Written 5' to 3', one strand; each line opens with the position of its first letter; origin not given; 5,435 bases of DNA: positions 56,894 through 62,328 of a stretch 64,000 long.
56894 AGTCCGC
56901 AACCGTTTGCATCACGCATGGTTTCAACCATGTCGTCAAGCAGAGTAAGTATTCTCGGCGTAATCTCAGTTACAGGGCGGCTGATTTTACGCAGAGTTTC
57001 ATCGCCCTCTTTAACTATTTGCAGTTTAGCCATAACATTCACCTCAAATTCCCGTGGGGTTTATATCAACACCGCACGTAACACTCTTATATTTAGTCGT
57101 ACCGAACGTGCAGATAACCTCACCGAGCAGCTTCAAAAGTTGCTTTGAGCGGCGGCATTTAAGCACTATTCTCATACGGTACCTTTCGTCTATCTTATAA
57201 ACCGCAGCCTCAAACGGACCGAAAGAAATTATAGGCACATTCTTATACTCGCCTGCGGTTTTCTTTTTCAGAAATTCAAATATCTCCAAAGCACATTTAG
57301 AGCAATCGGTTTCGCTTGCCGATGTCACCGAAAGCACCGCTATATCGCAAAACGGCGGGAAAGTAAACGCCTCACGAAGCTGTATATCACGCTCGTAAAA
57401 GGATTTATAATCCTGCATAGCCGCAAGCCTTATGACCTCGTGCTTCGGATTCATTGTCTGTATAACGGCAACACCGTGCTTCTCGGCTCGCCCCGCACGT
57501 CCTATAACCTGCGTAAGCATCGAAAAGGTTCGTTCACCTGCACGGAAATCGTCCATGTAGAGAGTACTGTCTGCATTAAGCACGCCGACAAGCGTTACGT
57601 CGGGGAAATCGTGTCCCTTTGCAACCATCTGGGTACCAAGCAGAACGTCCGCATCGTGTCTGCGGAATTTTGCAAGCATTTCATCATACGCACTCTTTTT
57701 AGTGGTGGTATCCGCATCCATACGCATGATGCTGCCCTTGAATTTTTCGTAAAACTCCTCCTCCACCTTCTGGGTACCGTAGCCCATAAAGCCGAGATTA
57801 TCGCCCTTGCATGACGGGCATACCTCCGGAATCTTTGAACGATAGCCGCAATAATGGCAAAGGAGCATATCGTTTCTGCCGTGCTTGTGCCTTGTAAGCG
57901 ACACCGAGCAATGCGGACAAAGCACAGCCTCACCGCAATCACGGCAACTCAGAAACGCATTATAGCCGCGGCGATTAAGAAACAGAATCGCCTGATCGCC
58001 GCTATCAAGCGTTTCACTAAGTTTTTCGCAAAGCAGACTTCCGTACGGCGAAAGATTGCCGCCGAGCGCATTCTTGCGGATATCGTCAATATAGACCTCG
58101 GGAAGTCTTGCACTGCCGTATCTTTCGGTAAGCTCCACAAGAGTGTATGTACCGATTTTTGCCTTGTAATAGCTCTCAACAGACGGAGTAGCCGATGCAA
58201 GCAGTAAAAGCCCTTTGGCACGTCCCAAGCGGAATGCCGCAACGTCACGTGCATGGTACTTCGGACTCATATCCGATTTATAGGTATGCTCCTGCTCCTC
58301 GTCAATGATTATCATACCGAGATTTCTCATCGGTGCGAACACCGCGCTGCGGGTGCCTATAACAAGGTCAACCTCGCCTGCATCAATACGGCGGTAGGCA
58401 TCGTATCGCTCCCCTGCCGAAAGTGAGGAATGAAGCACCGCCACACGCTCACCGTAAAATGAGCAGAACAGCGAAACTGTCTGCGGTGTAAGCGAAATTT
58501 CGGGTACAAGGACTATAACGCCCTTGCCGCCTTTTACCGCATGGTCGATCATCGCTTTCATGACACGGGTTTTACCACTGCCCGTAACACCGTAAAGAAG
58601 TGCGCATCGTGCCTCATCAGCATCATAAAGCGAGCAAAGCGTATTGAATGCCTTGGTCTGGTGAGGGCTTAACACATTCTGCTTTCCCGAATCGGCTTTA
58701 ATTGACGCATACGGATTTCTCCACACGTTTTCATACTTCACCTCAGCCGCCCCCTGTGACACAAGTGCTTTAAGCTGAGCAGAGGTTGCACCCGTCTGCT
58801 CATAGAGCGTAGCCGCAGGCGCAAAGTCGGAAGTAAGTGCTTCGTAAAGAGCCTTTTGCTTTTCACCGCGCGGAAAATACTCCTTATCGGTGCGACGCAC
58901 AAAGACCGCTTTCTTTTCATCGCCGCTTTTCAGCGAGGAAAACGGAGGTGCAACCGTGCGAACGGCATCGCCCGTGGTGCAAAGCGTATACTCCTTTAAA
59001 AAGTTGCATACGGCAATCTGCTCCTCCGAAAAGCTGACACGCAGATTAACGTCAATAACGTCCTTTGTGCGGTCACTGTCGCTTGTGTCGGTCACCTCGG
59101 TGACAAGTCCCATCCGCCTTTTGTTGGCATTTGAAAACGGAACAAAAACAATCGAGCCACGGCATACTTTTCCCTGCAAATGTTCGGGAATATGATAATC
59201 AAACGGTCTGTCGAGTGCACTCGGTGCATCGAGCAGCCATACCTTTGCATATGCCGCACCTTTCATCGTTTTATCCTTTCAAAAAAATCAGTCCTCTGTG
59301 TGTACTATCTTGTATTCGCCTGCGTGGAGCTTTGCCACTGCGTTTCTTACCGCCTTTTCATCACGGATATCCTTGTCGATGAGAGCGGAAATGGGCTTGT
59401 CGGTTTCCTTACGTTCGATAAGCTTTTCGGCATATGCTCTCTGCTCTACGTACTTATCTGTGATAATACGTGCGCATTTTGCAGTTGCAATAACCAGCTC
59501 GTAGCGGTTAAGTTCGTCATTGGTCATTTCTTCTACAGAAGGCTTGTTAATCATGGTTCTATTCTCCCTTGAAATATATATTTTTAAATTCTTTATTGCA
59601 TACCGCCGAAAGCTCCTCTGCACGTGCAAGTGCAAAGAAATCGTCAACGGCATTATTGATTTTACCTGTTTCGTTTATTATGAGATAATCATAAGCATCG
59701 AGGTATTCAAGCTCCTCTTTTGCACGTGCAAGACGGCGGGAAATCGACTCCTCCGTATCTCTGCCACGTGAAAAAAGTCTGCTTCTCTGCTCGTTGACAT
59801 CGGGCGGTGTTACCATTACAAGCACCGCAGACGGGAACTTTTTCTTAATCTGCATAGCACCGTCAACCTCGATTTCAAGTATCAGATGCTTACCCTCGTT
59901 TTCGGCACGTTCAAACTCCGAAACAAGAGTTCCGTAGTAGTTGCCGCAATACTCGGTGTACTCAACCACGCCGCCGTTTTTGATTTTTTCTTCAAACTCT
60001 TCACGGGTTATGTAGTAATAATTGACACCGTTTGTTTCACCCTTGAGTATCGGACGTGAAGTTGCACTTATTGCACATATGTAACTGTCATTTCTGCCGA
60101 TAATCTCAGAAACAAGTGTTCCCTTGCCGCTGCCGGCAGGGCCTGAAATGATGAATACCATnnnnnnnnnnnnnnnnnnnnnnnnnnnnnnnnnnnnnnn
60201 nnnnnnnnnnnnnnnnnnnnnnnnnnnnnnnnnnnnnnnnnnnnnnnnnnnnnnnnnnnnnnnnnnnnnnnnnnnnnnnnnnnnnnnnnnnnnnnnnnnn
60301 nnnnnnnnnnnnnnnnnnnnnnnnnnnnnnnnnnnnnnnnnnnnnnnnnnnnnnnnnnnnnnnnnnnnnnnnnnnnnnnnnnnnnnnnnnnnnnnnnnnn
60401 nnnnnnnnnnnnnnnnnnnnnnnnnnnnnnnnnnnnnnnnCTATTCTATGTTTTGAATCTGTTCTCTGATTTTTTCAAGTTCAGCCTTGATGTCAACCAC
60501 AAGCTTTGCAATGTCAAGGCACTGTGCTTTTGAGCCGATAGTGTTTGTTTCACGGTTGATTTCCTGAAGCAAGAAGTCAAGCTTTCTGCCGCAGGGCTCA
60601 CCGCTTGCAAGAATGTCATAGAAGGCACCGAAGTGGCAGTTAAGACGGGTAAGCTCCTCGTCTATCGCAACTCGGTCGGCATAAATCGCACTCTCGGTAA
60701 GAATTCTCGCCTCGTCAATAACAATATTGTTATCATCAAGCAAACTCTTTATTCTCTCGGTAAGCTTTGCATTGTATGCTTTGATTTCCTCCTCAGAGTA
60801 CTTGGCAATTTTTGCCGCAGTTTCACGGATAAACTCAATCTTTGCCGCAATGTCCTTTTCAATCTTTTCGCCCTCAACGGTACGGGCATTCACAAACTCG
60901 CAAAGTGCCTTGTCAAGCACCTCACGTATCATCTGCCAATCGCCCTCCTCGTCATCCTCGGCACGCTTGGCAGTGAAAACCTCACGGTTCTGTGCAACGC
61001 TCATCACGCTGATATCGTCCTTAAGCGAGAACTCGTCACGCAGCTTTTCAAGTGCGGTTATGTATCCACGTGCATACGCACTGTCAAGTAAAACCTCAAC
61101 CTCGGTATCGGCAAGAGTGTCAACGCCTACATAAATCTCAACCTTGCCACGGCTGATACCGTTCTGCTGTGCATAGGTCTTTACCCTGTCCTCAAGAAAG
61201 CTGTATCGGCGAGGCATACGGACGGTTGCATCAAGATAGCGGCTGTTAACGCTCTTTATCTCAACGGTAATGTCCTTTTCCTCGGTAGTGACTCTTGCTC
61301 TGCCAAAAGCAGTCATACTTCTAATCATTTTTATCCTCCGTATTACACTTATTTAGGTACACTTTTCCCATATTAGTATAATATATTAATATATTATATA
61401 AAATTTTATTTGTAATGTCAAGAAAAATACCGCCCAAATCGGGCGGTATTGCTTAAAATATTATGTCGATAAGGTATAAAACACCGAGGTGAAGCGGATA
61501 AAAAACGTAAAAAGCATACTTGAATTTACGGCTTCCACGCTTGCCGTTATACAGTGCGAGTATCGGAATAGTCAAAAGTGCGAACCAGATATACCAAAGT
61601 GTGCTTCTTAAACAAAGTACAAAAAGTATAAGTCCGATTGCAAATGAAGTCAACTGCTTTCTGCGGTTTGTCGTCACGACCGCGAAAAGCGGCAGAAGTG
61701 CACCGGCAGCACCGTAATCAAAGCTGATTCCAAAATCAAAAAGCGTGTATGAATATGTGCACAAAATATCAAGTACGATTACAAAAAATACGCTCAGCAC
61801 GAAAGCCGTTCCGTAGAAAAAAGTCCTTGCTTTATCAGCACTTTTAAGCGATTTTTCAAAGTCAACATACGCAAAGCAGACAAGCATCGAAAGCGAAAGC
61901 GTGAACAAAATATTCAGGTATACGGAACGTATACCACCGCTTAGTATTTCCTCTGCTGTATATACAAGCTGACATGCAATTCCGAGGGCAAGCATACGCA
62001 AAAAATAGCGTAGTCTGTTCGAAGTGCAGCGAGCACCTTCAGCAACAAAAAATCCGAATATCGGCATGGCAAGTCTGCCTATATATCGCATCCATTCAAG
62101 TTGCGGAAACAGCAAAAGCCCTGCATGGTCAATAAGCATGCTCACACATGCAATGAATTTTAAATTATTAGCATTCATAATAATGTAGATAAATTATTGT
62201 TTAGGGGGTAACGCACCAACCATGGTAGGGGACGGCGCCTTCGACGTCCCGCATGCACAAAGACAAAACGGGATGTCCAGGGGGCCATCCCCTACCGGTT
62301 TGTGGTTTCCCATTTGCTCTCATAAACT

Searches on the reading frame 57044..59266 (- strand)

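Call 51: search_protein_families(library=pfam, proteins=[window:57044-59266:-], max_evalue=0.001)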
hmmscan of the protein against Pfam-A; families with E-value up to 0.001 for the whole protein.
window:57044-59266:- (740 aa): 8 families
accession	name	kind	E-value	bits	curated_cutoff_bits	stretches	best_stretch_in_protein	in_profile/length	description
PF17764.6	PriA_3primeBD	-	4.2e-18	65.4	22.7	1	12-107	4-96/96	3'DNA-binding domain (3'BD)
PF18074.6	PriA_C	-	1.1e-15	58.7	26.9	1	638-737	1-95/95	Primosomal protein N C-terminal domain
PF00270.35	DEAD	-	2.5e-15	57.1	26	1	201-364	2-162/167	DEAD/DEAH box helicase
PF00271.37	Helicase_C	-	9.8e-15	55.2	23.5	1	500-594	27-109/110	Helicase conserved C-terminal domain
PF04851.21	ResIII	-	7.7e-12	45.9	22.5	1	199-329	4-139/164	Type III restriction enzyme, res subunit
PF18319.7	Zn_ribbon_PriA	-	4.7e-06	26.9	26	1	450-477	1-26/27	PriA DNA helicase Cys-rich region (CRR) domain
PF13604.12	AAA_30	-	0.00057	20.1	27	0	199-256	2-55/191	AAA domain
PF13191.12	AAA_16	-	0.00059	20.8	32.6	0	207-247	9-52/167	AAA ATPase domain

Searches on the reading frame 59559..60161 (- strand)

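Call 51: search_protein_families(library=pfam, proteins=[window:59559-60161:-], max_evalue=0.001)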
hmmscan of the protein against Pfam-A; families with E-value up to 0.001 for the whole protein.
window:59559-60161:- (200 aa): 2 families
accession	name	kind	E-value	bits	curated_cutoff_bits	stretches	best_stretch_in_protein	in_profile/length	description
PF00625.27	Guanylate_kin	-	6.4e-35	120.9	25.2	1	3-165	5-167/182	Guanylate kinase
PF02492.25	cobW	-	0.00092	19.3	20.7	0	2-27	2-28/180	CobW/HypB/UreG, nucleotide-binding domain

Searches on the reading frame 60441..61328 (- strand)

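Call 51: search_protein_families(library=pfam, proteins=[window:60441-61328:-], max_evalue=0.001)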
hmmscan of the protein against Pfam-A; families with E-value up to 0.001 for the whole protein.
window:60441-61328:- (295 aa): 2 families
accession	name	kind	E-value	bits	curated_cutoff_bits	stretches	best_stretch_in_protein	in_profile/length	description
PF08340.16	YicC-like_C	-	3.4e-43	147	27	1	174-295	1-120/120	Endoribonuclease YicC-like, C-terminal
PF03755.18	YicC-like_N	-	3e-42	145.1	25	1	2-157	1-155/156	Endoribonuclease YicC-like, N-terminal region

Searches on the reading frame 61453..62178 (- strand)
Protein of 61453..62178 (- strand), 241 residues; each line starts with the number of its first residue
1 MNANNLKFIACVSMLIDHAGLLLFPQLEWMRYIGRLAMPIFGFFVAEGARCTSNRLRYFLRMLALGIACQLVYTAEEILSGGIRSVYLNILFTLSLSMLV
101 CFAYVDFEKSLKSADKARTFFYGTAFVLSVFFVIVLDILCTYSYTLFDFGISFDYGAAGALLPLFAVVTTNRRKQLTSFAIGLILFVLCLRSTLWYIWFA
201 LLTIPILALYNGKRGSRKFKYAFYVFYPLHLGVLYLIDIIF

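Call 51: search_protein_families(library=pfam, proteins=[window:61453-62178:-], max_evalue=0.001)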
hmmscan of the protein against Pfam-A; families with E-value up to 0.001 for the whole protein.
window:61453-62178:- (241 aa): 1 family
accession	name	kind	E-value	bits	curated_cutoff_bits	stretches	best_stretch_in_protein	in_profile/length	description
PF05857.17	TraX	-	1.7e-30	107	25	1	4-237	3-216/217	TraX protein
